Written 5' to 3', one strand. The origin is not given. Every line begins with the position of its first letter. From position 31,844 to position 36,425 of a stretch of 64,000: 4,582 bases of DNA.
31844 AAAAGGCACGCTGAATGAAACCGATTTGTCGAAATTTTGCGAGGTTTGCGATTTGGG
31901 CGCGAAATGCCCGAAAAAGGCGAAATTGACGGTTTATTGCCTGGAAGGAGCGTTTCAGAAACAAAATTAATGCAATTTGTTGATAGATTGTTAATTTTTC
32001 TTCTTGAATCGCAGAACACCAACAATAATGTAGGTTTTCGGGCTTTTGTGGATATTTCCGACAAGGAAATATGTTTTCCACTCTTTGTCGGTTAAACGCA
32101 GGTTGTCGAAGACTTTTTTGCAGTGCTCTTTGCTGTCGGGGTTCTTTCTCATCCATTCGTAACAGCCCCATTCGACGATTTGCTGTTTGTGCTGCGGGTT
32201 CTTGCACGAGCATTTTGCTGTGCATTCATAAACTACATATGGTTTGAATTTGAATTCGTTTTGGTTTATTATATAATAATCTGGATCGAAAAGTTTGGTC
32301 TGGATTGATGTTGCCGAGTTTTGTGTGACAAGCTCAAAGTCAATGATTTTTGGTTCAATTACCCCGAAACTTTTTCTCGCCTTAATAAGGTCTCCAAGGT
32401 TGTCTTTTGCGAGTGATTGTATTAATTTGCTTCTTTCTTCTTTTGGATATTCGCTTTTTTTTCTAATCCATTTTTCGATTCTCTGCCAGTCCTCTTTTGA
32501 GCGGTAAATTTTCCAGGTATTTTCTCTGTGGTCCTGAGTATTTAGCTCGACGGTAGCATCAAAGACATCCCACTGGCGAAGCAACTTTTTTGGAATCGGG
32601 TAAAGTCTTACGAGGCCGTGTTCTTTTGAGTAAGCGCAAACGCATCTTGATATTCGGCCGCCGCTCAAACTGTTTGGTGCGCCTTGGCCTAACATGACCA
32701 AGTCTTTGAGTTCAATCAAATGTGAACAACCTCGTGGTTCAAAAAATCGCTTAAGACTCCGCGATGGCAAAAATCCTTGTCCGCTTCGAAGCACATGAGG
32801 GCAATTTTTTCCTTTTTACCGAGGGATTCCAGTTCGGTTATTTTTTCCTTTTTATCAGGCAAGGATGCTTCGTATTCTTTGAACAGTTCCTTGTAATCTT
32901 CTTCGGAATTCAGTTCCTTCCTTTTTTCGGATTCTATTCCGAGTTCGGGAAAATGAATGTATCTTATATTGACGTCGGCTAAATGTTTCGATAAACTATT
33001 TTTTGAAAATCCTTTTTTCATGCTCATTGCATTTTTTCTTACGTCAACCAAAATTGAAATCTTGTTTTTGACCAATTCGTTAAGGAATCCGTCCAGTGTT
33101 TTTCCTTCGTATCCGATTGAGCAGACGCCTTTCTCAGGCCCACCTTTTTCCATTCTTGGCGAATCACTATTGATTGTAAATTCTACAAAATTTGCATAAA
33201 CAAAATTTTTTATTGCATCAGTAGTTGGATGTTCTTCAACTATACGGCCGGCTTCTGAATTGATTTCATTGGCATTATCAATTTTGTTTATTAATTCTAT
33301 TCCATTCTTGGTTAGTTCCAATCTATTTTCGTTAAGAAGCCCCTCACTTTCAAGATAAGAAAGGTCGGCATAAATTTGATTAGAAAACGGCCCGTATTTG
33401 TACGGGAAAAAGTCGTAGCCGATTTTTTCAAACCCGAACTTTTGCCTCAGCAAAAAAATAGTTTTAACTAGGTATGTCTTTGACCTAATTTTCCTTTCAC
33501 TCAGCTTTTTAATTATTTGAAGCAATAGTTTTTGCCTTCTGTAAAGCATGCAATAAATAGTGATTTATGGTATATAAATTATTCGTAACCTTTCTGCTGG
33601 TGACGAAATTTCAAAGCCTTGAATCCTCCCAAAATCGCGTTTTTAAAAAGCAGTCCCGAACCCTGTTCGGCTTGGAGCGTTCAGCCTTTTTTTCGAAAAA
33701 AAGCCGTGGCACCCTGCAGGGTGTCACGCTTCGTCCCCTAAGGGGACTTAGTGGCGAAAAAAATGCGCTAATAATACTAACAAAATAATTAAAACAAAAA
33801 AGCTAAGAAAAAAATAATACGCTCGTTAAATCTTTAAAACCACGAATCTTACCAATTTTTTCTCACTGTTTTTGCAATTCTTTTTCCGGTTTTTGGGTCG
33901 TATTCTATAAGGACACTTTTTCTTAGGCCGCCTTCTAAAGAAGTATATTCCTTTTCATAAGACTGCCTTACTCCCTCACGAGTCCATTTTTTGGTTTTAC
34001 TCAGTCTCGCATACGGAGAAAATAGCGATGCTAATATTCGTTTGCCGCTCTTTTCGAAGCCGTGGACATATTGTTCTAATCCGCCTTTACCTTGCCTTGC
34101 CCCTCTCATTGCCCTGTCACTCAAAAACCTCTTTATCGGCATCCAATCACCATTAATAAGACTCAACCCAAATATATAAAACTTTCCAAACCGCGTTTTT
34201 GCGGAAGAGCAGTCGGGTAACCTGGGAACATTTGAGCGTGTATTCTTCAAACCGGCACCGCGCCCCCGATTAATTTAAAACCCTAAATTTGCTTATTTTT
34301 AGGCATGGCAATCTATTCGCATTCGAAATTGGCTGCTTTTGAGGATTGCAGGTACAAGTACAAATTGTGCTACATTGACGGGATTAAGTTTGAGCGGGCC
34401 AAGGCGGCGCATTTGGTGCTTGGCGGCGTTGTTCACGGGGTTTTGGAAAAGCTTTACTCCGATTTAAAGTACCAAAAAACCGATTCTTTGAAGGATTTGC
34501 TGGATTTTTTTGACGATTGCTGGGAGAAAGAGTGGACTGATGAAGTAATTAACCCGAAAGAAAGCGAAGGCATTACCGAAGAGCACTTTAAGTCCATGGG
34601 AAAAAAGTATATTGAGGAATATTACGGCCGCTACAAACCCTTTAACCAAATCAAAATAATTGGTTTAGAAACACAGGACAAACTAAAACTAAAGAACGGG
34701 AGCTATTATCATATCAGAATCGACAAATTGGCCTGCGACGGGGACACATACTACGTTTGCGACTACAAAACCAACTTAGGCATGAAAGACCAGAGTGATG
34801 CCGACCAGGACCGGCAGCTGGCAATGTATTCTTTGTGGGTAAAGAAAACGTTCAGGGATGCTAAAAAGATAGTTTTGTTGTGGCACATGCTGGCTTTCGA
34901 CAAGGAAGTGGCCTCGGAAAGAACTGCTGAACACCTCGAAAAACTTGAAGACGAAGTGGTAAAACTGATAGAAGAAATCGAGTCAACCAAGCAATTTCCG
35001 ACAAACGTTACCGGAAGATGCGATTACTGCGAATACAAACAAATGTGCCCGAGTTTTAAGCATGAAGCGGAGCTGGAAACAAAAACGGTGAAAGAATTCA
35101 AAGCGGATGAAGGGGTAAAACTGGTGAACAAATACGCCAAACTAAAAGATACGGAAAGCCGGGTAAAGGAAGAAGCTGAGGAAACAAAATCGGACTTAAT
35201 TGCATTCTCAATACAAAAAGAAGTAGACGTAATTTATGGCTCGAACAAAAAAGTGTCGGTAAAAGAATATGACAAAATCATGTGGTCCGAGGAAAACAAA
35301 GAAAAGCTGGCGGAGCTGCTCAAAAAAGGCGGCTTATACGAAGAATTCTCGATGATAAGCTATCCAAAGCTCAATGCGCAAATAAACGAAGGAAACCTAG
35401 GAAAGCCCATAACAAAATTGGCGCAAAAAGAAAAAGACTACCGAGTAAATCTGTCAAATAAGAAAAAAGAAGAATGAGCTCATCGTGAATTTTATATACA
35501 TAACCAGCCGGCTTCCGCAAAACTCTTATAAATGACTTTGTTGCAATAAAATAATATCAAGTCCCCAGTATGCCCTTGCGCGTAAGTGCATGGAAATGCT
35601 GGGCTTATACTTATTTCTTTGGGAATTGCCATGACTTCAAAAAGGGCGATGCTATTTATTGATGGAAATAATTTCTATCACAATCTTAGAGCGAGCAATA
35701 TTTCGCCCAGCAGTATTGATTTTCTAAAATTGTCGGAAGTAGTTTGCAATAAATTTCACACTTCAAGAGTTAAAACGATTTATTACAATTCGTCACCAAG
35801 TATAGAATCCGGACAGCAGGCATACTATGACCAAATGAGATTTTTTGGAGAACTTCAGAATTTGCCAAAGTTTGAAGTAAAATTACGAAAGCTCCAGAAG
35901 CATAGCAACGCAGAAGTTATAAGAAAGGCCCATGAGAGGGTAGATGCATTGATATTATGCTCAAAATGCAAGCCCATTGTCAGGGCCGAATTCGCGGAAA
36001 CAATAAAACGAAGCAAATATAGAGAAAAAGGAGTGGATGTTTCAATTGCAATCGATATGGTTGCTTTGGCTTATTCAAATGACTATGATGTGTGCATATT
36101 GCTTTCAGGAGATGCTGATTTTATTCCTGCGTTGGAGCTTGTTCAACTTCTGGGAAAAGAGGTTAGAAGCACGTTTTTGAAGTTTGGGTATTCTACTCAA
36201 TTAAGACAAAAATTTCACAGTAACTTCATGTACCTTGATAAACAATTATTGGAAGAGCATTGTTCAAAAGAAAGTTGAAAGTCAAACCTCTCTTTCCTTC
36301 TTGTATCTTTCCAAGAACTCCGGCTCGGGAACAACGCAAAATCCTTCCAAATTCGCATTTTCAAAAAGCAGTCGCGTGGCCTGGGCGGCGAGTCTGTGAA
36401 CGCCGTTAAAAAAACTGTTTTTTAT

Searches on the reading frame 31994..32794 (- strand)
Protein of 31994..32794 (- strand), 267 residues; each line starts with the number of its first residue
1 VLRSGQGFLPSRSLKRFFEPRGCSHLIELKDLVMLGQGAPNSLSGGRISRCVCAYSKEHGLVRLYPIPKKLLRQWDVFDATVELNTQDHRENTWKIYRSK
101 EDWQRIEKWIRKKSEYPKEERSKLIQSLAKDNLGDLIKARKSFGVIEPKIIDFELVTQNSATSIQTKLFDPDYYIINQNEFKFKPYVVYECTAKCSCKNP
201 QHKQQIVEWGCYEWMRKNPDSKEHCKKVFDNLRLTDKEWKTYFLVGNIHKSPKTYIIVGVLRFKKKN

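Call 4: search_protein_families(library=pfam, proteins=[window:31994-32794:-], max_evalue=0.1)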
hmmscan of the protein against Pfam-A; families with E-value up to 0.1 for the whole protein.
window:31994-32794:- (267 aa): 0 families

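Call 5: search_protein_families(library=padloc, proteins=[window:31994-32794:-], max_evalue=0.1)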
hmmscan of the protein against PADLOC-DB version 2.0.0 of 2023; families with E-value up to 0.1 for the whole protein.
window:31994-32794:- (267 aa): 1 family
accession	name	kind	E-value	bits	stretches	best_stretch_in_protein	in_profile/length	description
PDLC04507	PDC-M19B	-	8.8e-08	29.9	1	50-266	26-242/252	-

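Call 8: search_protein_families(library=ncbifam, proteins=[window:31994-32794:-], max_evalue=1)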
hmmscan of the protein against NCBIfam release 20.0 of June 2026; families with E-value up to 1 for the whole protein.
window:31994-32794:- (267 aa): 0 families

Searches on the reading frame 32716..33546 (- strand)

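Call 58: search_protein_families(library=pfam, proteins=[window:32716-33546:-], max_evalue=0.1)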
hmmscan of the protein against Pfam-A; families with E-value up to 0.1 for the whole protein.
window:32716-33546:- (276 aa): 3 families
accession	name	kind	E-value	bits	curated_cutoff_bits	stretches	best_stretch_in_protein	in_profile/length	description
PF04343.18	DUF488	-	2.8e-30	105.9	22.2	1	151-269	2-121/121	Domain of unknown function DUF488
PF22751.1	DUF488-N3a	-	7.7e-09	36.3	27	1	214-271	56-116/118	Active DUF488-N3 subclade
PF22752.1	DUF488-N3i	-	0.021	15.8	27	1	209-273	50-115/131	Inactive DUF488-N3 subclade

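Call 103: search_protein_families(library=padloc, proteins=[window:32716-33546:-], max_evalue=0.01)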
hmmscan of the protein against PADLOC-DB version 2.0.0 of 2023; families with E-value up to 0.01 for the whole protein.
window:32716-33546:- (276 aa): 6 families
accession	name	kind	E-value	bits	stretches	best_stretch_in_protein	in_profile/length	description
PDLC04505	PDC-M19A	-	2.2e-75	251.9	1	2-271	2-283/294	-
PDLC04504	PDC-M19A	-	2.9e-41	139.4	1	142-268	92-220/234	-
PDLC04657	PDC-M45B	-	1.4e-14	52.2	1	140-265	5-128/204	-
PDLC04658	PDC-M45C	-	4e-11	40.9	1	142-272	4-135/145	-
PDLC03184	Specificity_I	-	2.2e-07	27.9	1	24-89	431-498/554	Type I specificity subunit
PDLC02990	DarG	-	9.3e-05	20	1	4-108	164-258/329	-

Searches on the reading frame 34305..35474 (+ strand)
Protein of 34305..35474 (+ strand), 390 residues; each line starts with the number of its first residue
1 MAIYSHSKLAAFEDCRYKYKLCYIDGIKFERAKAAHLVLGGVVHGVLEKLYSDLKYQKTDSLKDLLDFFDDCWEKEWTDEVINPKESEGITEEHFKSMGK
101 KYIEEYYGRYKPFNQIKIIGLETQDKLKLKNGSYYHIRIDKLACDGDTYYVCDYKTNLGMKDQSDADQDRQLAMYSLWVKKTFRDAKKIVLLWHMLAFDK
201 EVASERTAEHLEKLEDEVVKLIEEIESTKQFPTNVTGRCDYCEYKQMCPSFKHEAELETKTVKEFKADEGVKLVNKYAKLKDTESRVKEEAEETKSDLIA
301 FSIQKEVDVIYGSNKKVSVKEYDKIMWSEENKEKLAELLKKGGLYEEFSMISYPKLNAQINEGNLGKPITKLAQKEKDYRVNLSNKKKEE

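Call 58: search_protein_families(library=pfam, proteins=[window:34305-35474:+], max_evalue=0.1)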
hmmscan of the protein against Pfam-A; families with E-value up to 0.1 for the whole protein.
window:34305-35474:+ (390 aa): 2 families
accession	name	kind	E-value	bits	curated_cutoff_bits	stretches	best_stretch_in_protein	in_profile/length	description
PF12705.13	PDDEXK_1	-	1.5e-27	97.5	22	1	5-249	3-247/247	PD-(D/E)XK nuclease superfamily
PF01930.23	Cas_Cas4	-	2.5e-05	24.8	22.7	1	130-248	47-158/160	Domain of unknown function DUF83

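Call 103: search_protein_families(library=padloc, proteins=[window:34305-35474:+], max_evalue=0.01)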
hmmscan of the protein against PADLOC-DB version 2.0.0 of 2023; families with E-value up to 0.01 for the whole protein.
window:34305-35474:+ (390 aa): 8 families
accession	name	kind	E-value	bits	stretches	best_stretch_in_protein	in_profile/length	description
PDLC00943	Cas4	-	2.7e-07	28.7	1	122-249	54-179/180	CRISPR-associated protein Cas4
PDLC01250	Cas4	-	3.8e-07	28.5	1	99-249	34-168/168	"CAS-I,CAS-II,CAS-III,CAS-IV,CAS-V,CAS-VI; acquisition_associated"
PDLC01611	Cas4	-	7.5e-07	27.6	1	124-248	40-156/158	"CAS-I,CAS-II,CAS-III,CAS-IV,CAS-V,CAS-VI; acquisition_associated"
PDLC01447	Cas4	-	2.3e-06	26.2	1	13-249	14-158/161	"CAS-I,CAS-II,CAS-III,CAS-IV,CAS-V,CAS-VI; acquisition_associated"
PDLC00060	DruK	-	1.6e-05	22.4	1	148-309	156-319/347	PD-(D/E)XK nuclease superfamily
PDLC00944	Cas4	-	3.1e-05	22.2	1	98-249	34-177/177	Cas4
PDLC02085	Cas4a2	-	3.2e-05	22.3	1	167-249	84-162/166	-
PDLC00059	DruK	-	0.005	14.1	1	140-249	131-235/326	PD-(D/E)XK nuclease superfamily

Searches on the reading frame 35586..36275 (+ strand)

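Call 103: search_protein_families(library=padloc, proteins=[window:35586-36275:+], max_evalue=0.01)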
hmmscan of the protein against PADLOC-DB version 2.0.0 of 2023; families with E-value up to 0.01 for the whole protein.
window:35586-36275:+ (230 aa): 2 families
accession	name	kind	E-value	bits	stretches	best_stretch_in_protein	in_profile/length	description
PDLC04163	HEC-09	-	3.3e-15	54.3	1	19-216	2-174/203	-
PDLC01154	NYN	-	3.4e-10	37.8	1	145-219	226-297/310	"LabA-like protein, NYN family nuclease"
